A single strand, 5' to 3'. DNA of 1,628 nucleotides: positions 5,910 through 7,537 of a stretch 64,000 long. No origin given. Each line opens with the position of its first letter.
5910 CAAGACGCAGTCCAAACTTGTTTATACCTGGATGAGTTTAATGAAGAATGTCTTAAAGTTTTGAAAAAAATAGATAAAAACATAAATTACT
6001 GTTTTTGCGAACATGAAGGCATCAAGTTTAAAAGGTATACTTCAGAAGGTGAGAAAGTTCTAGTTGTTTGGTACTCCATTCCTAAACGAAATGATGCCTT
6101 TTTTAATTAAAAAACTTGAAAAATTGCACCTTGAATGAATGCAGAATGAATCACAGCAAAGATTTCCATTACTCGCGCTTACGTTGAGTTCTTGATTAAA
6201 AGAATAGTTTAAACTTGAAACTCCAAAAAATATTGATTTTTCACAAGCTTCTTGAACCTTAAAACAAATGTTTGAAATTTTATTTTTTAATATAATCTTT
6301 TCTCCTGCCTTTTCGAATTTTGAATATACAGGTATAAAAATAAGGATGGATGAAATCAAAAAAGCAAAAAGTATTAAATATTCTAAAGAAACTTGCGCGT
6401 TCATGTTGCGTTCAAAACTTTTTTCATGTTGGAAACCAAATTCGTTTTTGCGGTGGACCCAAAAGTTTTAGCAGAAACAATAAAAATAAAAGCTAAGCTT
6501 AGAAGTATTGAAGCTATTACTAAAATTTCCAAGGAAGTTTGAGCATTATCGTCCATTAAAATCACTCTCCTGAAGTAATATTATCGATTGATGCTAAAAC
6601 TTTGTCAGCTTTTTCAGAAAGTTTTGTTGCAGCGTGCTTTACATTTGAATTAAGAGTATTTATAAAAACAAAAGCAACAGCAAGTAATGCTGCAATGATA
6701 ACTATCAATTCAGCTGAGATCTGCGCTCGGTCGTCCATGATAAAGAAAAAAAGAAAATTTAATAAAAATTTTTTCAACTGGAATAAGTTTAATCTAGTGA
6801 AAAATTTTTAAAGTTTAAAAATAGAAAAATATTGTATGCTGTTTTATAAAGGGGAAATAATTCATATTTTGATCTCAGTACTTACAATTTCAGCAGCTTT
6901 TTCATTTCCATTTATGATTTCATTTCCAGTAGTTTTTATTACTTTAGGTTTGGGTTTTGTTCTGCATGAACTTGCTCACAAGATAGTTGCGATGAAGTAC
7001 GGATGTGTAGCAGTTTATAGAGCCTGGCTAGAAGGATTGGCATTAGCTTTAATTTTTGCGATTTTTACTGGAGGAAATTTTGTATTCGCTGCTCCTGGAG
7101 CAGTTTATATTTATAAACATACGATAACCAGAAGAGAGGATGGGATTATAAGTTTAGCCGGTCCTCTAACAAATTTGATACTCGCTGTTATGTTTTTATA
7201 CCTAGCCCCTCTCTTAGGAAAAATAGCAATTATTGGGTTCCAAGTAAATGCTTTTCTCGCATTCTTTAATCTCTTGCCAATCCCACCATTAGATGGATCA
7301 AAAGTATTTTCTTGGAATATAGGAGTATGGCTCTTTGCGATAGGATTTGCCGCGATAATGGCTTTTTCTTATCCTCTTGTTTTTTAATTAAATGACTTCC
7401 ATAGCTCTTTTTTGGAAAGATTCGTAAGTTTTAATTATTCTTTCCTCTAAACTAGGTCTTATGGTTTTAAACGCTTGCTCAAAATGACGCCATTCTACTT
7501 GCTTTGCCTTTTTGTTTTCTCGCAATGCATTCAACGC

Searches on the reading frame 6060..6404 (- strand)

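Call 65: search_protein_families(library=pfam, proteins=[window:6060-6404:-], max_evalue=0.01)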
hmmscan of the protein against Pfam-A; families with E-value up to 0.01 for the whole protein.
window:6060-6404:- (114 aa): 1 family
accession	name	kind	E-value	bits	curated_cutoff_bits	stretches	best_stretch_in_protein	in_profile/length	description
PF04021.17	Class_IIIsignal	-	0.00015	22.1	23.7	1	3-24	3-24/27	Class III signal peptide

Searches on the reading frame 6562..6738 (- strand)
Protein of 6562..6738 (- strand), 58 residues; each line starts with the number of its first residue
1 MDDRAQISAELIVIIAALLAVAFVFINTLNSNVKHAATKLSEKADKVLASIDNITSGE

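Call 65: search_protein_families(library=pfam, proteins=[window:6562-6738:-], max_evalue=0.01)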
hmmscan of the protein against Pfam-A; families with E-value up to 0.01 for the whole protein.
window:6562-6738:- (58 aa): 2 families
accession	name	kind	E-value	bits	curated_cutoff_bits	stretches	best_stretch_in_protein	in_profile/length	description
PF04021.17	Class_IIIsignal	-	4.5e-07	30.1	23.7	1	4-28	2-26/27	Class III signal peptide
PF16982.10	Flp1_like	-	0.0016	18.3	33.5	1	10-45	13-48/49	Putative Flagellin, Flp1-like, domain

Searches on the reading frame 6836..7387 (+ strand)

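Call 65: search_protein_families(library=pfam, proteins=[window:6836-7387:+], max_evalue=0.01)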
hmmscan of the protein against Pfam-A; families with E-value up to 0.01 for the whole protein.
window:6836-7387:+ (183 aa): 1 family
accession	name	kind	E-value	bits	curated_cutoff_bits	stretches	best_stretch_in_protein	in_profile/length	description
PF02163.28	Peptidase_M50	-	1.8e-12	47.5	27.2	2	34-124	3-100/221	Peptidase family M50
